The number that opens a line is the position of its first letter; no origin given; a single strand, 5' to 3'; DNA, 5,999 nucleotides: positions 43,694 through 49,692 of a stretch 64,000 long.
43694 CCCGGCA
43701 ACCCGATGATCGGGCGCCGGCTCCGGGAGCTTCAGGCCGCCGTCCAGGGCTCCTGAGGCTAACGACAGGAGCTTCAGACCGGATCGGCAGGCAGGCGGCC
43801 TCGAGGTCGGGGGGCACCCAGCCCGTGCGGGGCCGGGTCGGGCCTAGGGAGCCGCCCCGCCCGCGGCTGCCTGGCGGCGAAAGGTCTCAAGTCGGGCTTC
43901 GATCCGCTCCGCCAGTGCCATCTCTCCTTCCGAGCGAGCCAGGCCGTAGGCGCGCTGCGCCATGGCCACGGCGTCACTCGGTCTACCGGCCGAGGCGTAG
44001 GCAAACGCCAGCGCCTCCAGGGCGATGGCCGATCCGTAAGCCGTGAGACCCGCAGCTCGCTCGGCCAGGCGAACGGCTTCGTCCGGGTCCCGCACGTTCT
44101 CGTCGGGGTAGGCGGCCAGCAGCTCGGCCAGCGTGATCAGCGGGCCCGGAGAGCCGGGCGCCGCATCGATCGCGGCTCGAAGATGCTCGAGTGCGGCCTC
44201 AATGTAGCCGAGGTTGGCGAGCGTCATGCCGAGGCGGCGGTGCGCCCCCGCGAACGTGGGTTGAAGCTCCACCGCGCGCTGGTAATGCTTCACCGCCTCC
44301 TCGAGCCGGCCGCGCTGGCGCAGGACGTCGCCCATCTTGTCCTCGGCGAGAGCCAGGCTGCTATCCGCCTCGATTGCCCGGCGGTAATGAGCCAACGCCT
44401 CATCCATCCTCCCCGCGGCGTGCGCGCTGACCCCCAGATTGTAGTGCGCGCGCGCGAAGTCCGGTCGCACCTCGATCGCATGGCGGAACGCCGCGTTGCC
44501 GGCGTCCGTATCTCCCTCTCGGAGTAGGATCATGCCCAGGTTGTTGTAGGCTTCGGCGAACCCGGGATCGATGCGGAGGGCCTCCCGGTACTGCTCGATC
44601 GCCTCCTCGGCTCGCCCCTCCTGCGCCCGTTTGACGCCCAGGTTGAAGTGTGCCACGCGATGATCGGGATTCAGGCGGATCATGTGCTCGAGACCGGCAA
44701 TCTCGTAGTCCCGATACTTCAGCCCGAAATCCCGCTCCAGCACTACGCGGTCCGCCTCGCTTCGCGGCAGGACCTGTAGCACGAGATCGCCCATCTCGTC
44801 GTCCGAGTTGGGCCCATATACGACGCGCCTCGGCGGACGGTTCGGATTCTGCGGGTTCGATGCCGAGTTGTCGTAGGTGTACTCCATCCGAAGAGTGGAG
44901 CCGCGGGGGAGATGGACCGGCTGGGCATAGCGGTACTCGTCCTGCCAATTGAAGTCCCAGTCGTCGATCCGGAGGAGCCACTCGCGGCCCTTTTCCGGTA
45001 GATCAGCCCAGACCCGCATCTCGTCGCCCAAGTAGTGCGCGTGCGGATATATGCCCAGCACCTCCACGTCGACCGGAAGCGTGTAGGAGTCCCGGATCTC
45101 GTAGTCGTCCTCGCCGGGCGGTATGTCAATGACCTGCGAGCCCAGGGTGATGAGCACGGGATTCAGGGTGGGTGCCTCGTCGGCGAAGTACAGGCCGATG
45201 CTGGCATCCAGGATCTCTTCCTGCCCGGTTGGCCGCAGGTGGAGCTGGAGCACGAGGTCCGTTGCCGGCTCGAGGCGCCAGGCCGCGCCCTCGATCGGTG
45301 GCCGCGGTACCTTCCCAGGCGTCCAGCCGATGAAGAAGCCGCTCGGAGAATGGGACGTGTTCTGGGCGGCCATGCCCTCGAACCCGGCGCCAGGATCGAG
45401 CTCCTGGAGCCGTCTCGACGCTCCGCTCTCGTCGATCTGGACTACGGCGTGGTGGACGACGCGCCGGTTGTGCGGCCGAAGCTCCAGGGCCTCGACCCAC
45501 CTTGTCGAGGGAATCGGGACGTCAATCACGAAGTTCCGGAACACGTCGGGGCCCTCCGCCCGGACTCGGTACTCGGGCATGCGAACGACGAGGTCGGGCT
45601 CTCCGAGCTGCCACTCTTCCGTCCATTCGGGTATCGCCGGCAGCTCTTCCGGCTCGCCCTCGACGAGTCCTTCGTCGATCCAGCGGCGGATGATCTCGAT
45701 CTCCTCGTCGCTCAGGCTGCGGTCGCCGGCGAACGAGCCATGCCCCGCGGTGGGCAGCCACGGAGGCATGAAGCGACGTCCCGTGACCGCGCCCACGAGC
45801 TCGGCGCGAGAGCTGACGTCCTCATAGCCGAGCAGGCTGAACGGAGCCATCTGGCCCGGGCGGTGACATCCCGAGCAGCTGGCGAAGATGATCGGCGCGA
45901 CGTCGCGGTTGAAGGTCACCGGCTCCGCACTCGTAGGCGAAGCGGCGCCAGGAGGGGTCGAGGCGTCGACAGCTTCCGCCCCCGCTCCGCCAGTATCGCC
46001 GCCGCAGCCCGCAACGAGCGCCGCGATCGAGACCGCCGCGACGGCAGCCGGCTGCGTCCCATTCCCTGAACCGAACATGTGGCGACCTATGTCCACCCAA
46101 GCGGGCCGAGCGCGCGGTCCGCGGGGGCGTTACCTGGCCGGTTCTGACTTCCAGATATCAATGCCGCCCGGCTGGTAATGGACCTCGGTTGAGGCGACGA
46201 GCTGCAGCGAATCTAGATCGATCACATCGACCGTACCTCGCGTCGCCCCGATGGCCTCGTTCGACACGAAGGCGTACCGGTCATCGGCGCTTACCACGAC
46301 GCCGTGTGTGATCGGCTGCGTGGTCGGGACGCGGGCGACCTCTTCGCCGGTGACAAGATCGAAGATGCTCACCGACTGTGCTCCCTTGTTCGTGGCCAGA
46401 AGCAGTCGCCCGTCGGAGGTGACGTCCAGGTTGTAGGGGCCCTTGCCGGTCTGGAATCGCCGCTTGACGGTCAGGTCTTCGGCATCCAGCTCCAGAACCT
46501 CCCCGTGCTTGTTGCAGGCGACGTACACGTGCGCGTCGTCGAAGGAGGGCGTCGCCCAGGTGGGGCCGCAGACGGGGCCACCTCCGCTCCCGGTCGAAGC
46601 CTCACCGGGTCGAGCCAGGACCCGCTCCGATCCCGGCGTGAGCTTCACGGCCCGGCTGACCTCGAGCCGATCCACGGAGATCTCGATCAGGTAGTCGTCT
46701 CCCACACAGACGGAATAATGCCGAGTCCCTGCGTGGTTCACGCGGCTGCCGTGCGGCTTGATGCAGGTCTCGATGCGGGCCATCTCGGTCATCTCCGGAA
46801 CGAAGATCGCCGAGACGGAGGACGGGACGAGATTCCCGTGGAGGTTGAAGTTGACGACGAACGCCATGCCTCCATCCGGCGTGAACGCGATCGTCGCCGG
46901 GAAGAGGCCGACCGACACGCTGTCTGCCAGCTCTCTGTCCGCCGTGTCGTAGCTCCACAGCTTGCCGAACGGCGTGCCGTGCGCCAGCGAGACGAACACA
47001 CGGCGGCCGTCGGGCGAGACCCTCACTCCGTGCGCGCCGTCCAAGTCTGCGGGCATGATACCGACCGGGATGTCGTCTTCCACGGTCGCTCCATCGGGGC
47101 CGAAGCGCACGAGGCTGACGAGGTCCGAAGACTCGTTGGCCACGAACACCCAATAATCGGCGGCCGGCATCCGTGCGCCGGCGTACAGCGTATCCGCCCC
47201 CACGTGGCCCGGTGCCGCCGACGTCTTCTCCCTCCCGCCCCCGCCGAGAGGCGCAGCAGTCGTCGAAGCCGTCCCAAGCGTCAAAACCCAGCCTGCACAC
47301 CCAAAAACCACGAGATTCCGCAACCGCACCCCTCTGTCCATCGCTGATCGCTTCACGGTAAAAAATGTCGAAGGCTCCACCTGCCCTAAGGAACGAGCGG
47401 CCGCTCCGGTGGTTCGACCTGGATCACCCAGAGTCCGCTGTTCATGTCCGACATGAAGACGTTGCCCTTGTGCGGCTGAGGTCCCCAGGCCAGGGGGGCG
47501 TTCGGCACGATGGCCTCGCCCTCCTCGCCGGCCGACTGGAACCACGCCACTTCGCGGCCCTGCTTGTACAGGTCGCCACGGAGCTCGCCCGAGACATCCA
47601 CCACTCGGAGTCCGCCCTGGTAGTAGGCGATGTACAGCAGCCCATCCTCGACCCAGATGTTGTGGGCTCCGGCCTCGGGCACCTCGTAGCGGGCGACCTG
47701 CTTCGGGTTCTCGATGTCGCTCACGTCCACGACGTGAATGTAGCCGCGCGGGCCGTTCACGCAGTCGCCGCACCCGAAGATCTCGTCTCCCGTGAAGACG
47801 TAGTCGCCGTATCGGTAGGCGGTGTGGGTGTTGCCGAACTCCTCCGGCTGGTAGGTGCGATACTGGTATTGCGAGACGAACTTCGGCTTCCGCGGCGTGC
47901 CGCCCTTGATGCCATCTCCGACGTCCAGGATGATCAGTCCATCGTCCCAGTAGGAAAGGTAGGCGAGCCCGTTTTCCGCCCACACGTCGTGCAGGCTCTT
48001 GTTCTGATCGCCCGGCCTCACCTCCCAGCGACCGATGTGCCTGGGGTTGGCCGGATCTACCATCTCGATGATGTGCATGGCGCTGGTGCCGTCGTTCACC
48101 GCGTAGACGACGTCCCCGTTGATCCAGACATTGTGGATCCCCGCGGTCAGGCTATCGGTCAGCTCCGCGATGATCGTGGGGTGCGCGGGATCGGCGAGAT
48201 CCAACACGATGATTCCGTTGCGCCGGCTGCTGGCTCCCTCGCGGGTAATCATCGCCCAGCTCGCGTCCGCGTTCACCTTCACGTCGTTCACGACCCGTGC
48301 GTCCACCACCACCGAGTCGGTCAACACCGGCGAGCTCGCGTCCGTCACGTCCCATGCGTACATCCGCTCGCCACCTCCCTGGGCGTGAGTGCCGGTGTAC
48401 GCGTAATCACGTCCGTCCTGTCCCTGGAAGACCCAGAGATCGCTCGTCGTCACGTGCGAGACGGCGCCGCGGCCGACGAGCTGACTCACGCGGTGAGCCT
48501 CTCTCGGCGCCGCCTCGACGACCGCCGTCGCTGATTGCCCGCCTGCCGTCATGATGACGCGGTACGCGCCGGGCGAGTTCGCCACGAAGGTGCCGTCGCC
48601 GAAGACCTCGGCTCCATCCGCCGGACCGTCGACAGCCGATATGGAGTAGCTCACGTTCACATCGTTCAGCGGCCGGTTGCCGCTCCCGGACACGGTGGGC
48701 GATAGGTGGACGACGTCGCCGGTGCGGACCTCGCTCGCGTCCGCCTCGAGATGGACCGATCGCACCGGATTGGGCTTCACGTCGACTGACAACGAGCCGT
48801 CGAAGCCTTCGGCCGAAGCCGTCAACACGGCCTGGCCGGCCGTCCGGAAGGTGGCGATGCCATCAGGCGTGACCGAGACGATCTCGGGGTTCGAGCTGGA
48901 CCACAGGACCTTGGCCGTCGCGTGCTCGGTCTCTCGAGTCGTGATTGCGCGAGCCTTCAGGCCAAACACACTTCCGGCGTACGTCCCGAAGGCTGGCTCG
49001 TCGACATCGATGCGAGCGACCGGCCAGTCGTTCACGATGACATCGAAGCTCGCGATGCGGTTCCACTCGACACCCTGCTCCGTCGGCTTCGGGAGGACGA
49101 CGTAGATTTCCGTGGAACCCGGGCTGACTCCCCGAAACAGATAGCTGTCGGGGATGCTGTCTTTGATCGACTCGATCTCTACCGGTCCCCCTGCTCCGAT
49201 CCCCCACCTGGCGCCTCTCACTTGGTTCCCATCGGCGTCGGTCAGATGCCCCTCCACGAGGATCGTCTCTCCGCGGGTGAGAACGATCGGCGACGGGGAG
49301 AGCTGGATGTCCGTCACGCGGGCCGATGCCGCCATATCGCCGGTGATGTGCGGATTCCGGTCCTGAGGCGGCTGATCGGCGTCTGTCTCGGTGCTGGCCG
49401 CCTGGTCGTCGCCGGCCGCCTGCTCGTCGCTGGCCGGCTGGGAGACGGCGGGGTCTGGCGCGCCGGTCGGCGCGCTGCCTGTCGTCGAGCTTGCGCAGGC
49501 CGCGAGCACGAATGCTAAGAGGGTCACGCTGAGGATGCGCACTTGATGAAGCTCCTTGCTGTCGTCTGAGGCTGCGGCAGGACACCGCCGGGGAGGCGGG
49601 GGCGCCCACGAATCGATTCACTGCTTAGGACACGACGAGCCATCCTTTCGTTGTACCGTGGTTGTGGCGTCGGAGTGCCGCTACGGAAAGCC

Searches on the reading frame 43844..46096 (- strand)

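Call 33: search_protein_families(library=ncbifam, proteins=[window:43844-46096:-], max_evalue=1e-8)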
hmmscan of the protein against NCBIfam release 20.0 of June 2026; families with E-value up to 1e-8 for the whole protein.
window:43844-46096:- (750 aa): 11 families
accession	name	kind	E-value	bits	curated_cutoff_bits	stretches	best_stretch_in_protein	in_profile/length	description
NF033762.1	social_mot_Tgl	equivalog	2e-22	79.8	225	2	549-630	32-114/252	social motility TPR repeat lipoprotein Tgl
NF040959.1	MamA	equivalog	2.5e-22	79.3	200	1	469-577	94-202/204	magnetosome protein MamA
TIGR02917.1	PEP_TPR_lipo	equivalog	3.9e-21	74.7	312.2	1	460-726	343-603/899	XrtA/PEP-CTERM system TPR-repeat protein PrsT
TIGR02521.1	type_IV_pilW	equivalog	4e-20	72.4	154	2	469-567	54-154/234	type IV pilus biogenesis/stability protein PilW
NF033758.1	gliding_GltE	equivalog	1.1e-18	67.5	225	1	536-646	74-184/411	adventurous gliding motility TPR repeat lipoprotein GltE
NF033920.0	C39_PA2778_fam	equivalog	2.1e-13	50.3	150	0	469-544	179-254/255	PA2778 family cysteine peptidase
NF008391.2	PRK11189.1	equivalog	1.8e-11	44.1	250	1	483-573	68-158/297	lipoprotein NlpI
NF002725.1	PRK02603.1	equivalog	6.9e-11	42.5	143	0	548-630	35-120/173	photosystem I assembly protein Ycf3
TIGR00990.1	3a0801s09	subfamily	3.6e-10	39.1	757.25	1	468-702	353-588/615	mitochondrial import receptor subunit TOM70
NF047507.1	TPR_BatC_Lepto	exception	6.5e-10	38.8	175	0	534-622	44-136/214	TPR repeat-containing protein BatC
NF047558.1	TPR_END_plus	domain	2.9e-09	36.7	32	0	482-515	1-34/56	TPR end-of-group domain-containing protein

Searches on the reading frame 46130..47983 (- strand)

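Call 33: search_protein_families(library=ncbifam, proteins=[window:46130-47983:-], max_evalue=1e-8)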
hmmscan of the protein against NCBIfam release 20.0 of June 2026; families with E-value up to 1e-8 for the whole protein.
window:46130-47983:- (617 aa): 3 families
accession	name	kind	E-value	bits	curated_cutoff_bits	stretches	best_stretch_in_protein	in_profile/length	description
TIGR03866.1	PQQ_ABC_repeats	subfamily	2.9e-19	69.3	287.3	1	481-610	8-132/310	PQQ-dependent catabolism-associated beta-propeller protein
NF052340.1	hydrazine_beta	equivalog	8.3e-13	48.1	560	0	474-598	77-203/372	hydrazine synthase subunit beta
NF052460.1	L-NosZ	equivalog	3.8e-11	42.2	700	0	492-610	152-265/480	clade III lactonase-type nitrous-oxide reductase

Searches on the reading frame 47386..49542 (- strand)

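Call 34: search_protein_families(library=ncbifam, proteins=[window:47386-49542:-], max_evalue=1e-8)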
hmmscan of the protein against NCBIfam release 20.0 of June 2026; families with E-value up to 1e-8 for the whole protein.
window:47386-49542:- (718 aa): 1 family
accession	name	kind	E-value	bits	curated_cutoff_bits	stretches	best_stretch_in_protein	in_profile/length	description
TIGR04312.1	choice_anch_B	subfamily_domain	5e-20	72.1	100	1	359-708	24-363/364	choice-of-anchor B family protein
